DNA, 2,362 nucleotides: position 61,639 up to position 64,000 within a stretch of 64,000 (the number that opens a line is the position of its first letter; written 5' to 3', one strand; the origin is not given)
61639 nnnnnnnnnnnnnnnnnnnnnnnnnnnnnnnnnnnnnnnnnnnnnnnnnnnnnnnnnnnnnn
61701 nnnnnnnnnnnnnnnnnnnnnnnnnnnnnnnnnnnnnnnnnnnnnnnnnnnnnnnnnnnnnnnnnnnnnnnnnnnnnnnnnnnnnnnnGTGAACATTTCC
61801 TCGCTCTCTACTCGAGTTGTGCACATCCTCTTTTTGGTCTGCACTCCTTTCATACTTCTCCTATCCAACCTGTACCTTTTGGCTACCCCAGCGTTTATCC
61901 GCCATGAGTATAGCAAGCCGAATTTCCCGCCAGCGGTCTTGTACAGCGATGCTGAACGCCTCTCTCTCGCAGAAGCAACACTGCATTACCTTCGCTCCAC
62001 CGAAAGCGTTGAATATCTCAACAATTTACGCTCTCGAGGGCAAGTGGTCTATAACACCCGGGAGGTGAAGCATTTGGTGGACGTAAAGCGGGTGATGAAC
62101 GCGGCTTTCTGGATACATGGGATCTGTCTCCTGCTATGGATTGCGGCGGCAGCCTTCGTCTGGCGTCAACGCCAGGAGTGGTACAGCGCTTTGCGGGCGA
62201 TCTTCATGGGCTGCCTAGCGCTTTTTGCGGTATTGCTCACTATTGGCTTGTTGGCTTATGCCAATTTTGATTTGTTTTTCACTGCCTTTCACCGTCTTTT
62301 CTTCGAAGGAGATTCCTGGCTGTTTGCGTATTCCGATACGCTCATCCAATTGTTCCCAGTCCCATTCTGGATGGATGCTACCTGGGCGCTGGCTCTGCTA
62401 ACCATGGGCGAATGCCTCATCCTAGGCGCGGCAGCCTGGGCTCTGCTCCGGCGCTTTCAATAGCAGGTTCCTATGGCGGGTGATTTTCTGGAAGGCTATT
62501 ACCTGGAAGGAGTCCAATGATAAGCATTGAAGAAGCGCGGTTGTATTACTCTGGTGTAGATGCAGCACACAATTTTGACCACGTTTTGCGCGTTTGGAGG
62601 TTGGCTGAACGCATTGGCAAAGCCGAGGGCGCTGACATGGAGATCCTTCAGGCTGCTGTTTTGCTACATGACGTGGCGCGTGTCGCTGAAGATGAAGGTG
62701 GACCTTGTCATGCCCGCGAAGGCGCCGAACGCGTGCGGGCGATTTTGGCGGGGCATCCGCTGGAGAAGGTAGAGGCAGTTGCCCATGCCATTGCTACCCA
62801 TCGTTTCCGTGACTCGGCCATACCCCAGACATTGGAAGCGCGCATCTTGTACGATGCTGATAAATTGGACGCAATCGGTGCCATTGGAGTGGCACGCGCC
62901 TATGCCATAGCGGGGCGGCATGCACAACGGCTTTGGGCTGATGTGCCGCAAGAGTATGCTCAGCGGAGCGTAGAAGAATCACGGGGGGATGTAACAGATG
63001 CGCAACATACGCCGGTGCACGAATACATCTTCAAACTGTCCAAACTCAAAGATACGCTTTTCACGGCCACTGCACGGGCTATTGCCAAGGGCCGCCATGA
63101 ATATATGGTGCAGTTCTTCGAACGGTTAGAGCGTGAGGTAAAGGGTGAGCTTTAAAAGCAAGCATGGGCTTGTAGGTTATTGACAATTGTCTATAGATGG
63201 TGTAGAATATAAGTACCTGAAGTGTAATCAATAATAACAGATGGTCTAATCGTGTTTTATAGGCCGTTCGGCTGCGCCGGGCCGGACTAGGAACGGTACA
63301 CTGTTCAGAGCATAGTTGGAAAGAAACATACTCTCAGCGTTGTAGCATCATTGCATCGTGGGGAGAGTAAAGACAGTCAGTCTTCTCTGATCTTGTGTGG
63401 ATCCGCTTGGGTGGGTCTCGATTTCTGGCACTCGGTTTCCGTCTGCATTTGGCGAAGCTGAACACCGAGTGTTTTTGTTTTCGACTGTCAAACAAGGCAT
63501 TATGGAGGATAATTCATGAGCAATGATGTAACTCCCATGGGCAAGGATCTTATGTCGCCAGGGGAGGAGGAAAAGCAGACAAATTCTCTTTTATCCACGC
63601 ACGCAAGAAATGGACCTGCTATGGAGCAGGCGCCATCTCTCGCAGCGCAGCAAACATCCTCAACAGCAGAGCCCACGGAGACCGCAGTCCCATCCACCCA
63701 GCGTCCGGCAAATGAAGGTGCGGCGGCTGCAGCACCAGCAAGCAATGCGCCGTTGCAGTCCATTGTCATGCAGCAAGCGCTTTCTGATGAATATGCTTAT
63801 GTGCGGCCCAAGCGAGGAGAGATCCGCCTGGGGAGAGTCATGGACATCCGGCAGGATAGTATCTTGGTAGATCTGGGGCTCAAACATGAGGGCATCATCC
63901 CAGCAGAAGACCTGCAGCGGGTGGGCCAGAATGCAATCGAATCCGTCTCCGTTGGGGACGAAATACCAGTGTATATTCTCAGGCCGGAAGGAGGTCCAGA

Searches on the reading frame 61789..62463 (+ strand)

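Call 8: search_protein_families(library=pfam, proteins=[window:61789-62463:+], max_evalue=0.00001)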
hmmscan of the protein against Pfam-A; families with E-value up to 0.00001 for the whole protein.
window:61789-62463:+ (224 aa): 1 family
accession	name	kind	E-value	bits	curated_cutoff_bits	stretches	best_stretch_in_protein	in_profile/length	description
PF07314.17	Lit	-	1.6e-27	97.2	24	1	14-194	3-176/176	Lipoprotein intramolecular transacylase Lit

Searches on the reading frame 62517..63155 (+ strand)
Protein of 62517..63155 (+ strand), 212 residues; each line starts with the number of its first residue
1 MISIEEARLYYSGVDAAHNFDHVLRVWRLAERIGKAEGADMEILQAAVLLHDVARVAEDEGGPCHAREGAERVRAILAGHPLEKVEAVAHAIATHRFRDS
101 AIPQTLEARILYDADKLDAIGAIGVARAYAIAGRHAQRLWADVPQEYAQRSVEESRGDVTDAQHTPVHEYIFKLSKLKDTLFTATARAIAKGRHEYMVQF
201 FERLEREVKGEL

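Call 8: search_protein_families(library=pfam, proteins=[window:62517-63155:+], max_evalue=0.00001)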
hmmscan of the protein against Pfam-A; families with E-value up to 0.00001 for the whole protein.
window:62517-63155:+ (212 aa): 1 family
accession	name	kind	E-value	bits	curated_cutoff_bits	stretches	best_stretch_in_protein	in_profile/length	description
PF01966.28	HD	-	5e-18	65.9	22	1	20-119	2-115/116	HD domain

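Call 36: find_encoding_contigs(protein=window:62517-63155:+, flank=10000, max_places=3)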
Protein window:62517-63155:+ (212 aa): 5 contigs read that carry it; 2 places shown.
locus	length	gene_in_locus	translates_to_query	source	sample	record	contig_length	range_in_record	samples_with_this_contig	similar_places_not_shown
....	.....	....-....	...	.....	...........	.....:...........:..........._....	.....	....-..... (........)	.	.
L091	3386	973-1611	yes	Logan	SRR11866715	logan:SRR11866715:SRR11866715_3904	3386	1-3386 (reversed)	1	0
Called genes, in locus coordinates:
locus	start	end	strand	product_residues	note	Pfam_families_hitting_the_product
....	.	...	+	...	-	?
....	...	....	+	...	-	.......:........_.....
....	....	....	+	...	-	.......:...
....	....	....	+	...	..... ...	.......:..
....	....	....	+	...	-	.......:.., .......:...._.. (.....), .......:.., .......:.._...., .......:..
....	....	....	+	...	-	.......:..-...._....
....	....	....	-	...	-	-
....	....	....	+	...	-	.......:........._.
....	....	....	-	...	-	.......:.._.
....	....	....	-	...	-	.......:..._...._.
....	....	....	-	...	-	-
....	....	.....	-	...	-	-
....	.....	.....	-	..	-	-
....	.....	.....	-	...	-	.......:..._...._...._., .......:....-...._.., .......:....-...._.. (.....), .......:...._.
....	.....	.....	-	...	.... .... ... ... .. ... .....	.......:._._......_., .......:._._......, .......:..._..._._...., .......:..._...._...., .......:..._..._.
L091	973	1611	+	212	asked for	PF01966:HD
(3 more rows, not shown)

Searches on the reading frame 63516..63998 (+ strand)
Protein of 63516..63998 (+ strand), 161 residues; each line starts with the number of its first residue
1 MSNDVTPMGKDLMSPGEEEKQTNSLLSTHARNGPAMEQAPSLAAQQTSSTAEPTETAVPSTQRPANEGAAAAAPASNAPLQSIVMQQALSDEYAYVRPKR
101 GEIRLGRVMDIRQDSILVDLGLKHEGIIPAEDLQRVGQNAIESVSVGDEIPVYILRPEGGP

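Call 8: search_protein_families(library=pfam, proteins=[window:63516-63998:+], max_evalue=0.00001)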
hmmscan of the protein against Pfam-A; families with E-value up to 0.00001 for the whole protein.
window:63516-63998:+ (161 aa): 1 family
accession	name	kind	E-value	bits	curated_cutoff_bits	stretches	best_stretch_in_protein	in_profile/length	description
PF00575.29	S1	-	4.2e-10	40.3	22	1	98-156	2-61/74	S1 RNA binding domain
